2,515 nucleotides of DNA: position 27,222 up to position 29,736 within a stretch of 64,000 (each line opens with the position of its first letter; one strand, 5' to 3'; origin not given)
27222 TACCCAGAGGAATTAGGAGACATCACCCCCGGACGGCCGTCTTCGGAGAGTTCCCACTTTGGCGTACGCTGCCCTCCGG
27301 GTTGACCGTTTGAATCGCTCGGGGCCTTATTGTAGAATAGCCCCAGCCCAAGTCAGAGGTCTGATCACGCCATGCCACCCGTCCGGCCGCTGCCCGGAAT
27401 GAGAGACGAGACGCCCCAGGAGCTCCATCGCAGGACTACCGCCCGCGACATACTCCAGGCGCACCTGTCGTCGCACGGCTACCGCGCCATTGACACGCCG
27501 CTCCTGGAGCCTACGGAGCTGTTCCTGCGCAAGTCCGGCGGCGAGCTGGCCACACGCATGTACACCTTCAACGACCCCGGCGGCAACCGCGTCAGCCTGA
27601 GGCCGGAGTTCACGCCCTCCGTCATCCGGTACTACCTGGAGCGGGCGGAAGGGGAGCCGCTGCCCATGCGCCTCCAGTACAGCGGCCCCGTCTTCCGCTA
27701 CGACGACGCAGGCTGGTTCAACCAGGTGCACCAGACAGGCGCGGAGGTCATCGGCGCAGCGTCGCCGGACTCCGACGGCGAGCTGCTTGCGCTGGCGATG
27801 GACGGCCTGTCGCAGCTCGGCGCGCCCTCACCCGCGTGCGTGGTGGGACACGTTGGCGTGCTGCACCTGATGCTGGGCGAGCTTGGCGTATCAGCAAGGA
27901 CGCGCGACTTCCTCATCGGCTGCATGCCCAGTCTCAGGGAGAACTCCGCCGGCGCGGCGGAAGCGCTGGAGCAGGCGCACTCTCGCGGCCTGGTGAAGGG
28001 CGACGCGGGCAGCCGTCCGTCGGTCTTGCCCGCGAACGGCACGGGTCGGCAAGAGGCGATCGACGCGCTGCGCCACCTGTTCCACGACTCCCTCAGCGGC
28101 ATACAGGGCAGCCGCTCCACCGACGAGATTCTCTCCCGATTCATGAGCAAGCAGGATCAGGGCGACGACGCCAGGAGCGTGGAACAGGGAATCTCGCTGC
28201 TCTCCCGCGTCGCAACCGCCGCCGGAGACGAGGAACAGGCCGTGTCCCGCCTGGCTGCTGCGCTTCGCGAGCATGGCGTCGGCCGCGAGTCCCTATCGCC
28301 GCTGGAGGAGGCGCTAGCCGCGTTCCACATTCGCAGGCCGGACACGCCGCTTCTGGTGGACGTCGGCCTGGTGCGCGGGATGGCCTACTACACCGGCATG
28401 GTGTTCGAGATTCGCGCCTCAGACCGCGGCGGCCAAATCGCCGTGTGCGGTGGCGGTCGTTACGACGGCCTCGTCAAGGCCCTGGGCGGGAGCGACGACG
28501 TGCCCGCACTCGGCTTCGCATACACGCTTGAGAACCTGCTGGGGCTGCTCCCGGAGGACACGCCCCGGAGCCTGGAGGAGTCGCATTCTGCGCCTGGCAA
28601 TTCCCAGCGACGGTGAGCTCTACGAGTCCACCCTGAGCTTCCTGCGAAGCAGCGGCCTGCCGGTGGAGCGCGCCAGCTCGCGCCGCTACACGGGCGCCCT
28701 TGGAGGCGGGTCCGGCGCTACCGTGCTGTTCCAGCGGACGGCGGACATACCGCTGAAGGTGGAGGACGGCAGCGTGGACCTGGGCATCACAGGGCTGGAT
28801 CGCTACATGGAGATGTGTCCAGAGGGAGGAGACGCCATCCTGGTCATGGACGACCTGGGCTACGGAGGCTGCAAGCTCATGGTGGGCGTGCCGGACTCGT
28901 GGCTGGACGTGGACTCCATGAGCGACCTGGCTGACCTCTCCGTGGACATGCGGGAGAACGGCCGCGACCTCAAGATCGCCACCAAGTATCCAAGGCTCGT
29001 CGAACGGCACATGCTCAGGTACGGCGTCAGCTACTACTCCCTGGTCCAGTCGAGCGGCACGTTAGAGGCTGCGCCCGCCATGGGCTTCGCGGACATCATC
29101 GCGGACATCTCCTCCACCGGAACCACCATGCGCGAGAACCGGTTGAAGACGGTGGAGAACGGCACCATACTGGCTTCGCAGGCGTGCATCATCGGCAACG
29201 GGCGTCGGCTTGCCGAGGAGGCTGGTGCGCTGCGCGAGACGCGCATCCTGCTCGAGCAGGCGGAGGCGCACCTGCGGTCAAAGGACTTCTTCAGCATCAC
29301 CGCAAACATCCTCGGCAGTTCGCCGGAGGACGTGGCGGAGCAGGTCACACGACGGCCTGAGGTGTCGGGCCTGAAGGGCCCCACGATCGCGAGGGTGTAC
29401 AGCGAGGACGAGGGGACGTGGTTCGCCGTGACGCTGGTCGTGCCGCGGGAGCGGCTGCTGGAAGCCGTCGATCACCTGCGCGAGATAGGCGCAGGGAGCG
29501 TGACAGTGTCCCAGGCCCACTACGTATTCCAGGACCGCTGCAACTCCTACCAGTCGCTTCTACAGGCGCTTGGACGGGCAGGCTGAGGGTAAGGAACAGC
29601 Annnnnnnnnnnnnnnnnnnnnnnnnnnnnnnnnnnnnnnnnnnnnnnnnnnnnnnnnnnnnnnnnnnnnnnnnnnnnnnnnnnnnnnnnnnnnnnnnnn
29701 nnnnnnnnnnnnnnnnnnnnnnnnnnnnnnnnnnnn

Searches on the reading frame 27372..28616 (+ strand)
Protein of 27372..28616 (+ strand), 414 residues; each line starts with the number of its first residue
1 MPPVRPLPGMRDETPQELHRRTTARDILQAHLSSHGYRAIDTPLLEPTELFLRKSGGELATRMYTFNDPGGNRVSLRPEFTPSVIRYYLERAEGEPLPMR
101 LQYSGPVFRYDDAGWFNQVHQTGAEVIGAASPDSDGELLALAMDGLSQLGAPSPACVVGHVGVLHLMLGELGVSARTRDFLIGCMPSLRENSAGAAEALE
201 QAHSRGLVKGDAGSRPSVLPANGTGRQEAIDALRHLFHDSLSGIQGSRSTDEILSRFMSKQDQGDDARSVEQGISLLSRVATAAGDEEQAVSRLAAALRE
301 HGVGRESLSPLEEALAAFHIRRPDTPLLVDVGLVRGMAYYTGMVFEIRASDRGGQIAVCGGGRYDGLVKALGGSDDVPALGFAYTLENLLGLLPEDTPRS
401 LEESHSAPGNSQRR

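Call 3: search_protein_families(library=pfam, proteins=[window:27372-28616:+], max_evalue=0.1)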
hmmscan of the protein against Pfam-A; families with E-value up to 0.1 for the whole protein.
window:27372-28616:+ (414 aa): 2 families
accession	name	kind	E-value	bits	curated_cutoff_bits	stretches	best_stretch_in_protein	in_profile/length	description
PF13393.11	tRNA-synt_His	-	1.2e-52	179.6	25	2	9-186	1-178/308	Histidyl-tRNA synthetase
PF00587.30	tRNA-synt_2b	-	1.4e-05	25.7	29.3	1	64-156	1-99/179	tRNA synthetase class II core domain (G, H, P, S and T)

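Call 4: search_protein_families(library=ncbifam, proteins=[window:27372-28616:+], max_evalue=0.1)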
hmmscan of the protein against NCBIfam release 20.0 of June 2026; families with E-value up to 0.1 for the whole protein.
window:27372-28616:+ (414 aa): 22 families
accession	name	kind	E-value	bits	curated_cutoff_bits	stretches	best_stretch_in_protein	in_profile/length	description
TIGR00443.1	hisZ_biosyn_reg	equivalog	1.9e-68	230.9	271.65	1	11-393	1-312/314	ATP phosphoribosyltransferase regulatory subunit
TIGR00442.1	hisS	equivalog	2.3e-63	214.6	286.75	2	6-169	2-170/406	histidine--tRNA ligase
NF008953.0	PRK12295.1-6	equivalog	1.3e-52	179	384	1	13-390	4-376/384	ATP phosphoribosyltransferase regulatory subunit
NF008950.0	PRK12295.1-3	equivalog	4.6e-43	148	492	1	21-389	13-374/387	ATP phosphoribosyltransferase regulatory subunit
NF008940.0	PRK12292.2-3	equivalog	2.6e-38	131.9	450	2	5-177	4-178/404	ATP phosphoribosyltransferase regulatory subunit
NF008941.0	PRK12292.2-4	equivalog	1.8e-37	129.2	447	2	9-171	12-175/393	ATP phosphoribosyltransferase regulatory subunit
NF008942.0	PRK12292.2-5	equivalog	9.2e-34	116.8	643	2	9-182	14-190/434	ATP phosphoribosyltransferase regulatory subunit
NF008943.0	PRK12292.3-1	equivalog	3.5e-30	105.4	690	2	9-181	29-198/403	ATP phosphoribosyltransferase regulatory subunit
NF008945.0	PRK12292.3-3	equivalog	5.1e-29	101.5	409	2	9-169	5-161/368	ATP phosphoribosyltransferase regulatory subunit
NF009086.0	PRK12421.1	equivalog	1.7e-27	96.4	318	2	10-182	13-187/389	ATP phosphoribosyltransferase regulatory subunit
NF008936.0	PRK12292.1-3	equivalog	2.2e-26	92.6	492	2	9-169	10-172/406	ATP phosphoribosyltransferase regulatory subunit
NF008952.0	PRK12295.1-5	equivalog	2.3e-26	92.8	360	2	242-381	206-347/363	ATP phosphoribosyltransferase regulatory subunit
NF008951.0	PRK12295.1-4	equivalog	1.8e-25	89.6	364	1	26-387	12-364/374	ATP phosphoribosyltransferase regulatory subunit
NF008948.0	PRK12295.1-1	equivalog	1e-23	84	622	1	28-393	13-372/376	ATP phosphoribosyltransferase regulatory subunit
NF008937.0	PRK12292.1-4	equivalog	1.4e-23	83.4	693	2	10-169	13-174/395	ATP phosphoribosyltransferase regulatory subunit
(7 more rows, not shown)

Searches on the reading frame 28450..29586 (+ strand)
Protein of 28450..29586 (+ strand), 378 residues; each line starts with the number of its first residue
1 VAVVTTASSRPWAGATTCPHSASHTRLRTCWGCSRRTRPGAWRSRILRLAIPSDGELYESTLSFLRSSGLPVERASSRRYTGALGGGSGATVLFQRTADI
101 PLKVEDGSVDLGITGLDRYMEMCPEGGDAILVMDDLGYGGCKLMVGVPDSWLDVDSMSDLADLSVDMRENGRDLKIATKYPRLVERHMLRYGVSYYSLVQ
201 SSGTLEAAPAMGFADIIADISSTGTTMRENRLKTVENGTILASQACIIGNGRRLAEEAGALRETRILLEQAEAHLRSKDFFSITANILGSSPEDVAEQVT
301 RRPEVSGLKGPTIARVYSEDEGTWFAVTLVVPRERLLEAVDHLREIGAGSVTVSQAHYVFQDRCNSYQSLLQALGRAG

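Call 3: search_protein_families(library=pfam, proteins=[window:28450-29586:+], max_evalue=0.1)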
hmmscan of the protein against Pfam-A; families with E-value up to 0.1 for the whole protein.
window:28450-29586:+ (378 aa): 2 families
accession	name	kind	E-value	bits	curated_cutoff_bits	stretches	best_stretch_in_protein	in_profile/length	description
PF01634.23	HisG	-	2.8e-37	128.5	25.5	1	96-257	1-145/158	ATP phosphoribosyltransferase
PF08029.16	HisG_C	-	5.8e-10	39.6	23.5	1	286-354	10-69/73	HisG, C-terminal domain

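Call 4: search_protein_families(library=ncbifam, proteins=[window:28450-29586:+], max_evalue=0.1)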
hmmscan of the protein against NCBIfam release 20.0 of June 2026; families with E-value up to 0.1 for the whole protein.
window:28450-29586:+ (378 aa): 2 families
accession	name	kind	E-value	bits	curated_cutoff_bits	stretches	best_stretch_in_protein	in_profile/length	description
TIGR00070.1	hisG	equivalog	7.6e-50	169.3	75.75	1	47-248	1-182/183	ATP phosphoribosyltransferase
TIGR03455.1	HisG_C-term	equivalog_domain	1.6e-13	50.6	40.05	1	262-359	11-99/100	ATP phosphoribosyltransferase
